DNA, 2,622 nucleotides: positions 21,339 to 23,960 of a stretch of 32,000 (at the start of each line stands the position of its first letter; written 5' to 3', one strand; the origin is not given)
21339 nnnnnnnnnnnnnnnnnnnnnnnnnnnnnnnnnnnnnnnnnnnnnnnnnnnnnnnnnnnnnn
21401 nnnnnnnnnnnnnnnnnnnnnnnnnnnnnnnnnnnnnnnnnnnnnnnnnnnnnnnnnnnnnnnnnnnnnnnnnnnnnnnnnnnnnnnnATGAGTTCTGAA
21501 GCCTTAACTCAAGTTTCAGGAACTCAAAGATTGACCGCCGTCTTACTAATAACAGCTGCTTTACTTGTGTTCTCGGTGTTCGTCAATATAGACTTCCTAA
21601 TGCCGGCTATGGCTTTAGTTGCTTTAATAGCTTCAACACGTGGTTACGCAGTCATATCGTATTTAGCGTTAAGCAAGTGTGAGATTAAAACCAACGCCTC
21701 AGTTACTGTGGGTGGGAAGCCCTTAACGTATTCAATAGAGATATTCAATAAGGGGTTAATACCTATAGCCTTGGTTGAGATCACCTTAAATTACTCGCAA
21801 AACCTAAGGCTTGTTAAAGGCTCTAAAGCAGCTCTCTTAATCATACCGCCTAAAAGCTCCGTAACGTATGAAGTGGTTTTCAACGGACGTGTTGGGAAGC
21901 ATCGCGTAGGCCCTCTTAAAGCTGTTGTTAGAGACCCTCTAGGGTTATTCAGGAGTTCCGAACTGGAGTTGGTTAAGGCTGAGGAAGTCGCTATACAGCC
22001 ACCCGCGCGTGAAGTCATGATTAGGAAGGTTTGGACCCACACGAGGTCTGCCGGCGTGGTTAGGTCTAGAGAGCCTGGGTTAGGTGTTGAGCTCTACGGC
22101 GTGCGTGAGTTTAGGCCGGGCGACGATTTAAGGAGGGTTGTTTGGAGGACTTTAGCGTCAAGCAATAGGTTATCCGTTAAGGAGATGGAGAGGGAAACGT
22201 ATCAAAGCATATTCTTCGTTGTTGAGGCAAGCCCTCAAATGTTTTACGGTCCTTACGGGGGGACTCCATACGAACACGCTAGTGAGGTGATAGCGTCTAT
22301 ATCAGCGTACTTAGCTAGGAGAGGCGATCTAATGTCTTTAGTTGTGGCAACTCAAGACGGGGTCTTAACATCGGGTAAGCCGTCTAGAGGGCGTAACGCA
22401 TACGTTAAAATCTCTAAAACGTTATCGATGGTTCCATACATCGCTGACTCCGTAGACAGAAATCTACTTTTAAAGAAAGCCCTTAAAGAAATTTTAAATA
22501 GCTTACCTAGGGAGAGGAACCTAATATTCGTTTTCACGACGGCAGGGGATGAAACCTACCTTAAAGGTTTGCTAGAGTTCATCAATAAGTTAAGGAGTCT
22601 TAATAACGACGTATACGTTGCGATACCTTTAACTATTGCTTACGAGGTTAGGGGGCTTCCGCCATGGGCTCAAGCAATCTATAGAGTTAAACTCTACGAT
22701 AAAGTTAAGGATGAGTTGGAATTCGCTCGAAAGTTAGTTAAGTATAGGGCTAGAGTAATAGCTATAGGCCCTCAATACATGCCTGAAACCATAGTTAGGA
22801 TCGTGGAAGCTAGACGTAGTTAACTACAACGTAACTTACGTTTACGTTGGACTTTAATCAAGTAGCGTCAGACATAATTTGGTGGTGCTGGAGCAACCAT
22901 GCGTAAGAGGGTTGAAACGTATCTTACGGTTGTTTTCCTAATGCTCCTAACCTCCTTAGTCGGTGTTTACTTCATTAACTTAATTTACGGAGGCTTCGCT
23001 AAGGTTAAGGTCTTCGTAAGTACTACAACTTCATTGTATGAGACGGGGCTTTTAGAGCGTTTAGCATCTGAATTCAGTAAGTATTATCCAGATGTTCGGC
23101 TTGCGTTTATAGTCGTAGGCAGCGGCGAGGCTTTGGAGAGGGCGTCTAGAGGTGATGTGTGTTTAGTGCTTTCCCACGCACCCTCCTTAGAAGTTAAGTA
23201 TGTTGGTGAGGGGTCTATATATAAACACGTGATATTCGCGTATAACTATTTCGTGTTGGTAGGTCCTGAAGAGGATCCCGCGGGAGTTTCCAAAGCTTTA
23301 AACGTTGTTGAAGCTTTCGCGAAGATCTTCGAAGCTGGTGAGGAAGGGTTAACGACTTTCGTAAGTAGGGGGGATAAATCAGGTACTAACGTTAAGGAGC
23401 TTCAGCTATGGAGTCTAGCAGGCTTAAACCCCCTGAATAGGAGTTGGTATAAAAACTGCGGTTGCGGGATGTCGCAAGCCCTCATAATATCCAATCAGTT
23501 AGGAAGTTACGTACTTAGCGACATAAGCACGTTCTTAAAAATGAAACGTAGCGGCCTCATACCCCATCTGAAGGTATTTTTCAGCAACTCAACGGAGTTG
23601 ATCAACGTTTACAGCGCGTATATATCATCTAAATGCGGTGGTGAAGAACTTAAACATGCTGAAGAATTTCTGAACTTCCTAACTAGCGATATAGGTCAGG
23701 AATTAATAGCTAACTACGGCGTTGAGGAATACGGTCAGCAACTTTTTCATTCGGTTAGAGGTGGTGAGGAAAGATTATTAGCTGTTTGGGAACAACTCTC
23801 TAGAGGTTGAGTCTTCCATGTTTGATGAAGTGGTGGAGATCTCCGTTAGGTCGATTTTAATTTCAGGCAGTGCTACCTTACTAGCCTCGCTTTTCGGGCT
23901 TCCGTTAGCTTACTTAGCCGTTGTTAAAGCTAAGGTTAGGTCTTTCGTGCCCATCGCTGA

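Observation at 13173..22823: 9.6-kb same-strand block of 11 mostly secreted/membrane genes: candidate uncharacterised cell-surface assembly system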

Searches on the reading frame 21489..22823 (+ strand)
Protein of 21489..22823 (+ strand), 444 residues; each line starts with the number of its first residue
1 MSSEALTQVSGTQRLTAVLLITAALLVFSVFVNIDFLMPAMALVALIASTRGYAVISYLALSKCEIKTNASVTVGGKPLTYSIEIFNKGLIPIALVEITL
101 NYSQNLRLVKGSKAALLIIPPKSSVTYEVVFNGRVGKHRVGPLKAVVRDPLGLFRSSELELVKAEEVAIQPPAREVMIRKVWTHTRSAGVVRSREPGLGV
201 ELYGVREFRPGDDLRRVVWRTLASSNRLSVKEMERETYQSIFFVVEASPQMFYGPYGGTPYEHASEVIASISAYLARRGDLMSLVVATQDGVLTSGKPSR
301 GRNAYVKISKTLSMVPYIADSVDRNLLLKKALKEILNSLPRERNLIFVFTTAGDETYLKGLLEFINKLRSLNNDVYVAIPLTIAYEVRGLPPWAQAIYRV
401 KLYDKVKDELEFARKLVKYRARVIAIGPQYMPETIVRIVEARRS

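Call 3: search_protein_families(library=pfam, max_evalue=0.01, proteins=[window:21489-22823:+])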
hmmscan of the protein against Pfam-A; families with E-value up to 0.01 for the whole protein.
window:21489-22823:+ (444 aa): 1 family
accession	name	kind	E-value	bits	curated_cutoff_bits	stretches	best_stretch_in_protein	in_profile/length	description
PF01882.25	DUF58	-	1.6e-12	47.5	23.4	1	205-350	2-141/216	Protein of unknown function DUF58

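Call 64: search_protein_families(library=ncbifam, max_evalue=0.01, proteins=[window:21489-22823:+])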
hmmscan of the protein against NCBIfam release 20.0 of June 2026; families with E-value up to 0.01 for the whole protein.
window:21489-22823:+ (444 aa): 0 families

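Call 72: search_protein_families(library=pfam, max_evalue=10, proteins=[window:21489-22823:+])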
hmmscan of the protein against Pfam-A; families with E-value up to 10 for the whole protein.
window:21489-22823:+ (444 aa): 2 families
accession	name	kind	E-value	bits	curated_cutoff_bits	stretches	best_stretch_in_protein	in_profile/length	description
PF01882.25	DUF58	-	1.6e-12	47.5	23.4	1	205-350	2-141/216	Protein of unknown function DUF58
PF03731.21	Ku_N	-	0.24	11.5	20.6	1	240-287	1-51/220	Ku70/Ku80 N-terminal alpha/beta domain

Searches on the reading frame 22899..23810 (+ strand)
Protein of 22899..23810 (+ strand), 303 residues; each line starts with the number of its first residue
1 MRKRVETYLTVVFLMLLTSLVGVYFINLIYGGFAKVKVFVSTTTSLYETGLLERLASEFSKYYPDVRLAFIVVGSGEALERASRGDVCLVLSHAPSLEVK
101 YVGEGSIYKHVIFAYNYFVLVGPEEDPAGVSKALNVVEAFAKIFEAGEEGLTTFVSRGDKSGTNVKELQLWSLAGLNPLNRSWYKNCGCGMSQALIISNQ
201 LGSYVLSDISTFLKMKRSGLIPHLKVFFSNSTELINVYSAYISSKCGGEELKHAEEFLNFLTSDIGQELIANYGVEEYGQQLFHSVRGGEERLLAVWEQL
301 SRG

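Call 65: search_protein_families(library=pfam, max_evalue=5, proteins=[window:22899-23810:+])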
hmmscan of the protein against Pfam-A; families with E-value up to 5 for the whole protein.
window:22899-23810:+ (303 aa): 4 families
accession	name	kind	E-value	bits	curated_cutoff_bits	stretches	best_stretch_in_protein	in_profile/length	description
PF12849.12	PBP_like_2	-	1.4e-24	87.7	27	1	39-264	12-266/267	PBP superfamily domain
PF13531.11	SBP_bac_11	-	6.6e-08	33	25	2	50-132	11-95/227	Bacterial extracellular solute-binding protein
PF03466.25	LysR_substrate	-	0.011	15.6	28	1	45-120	14-83/209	LysR substrate binding domain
PF12727.12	PBP_like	-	0.041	13.5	27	1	56-96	1-41/193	PBP superfamily domain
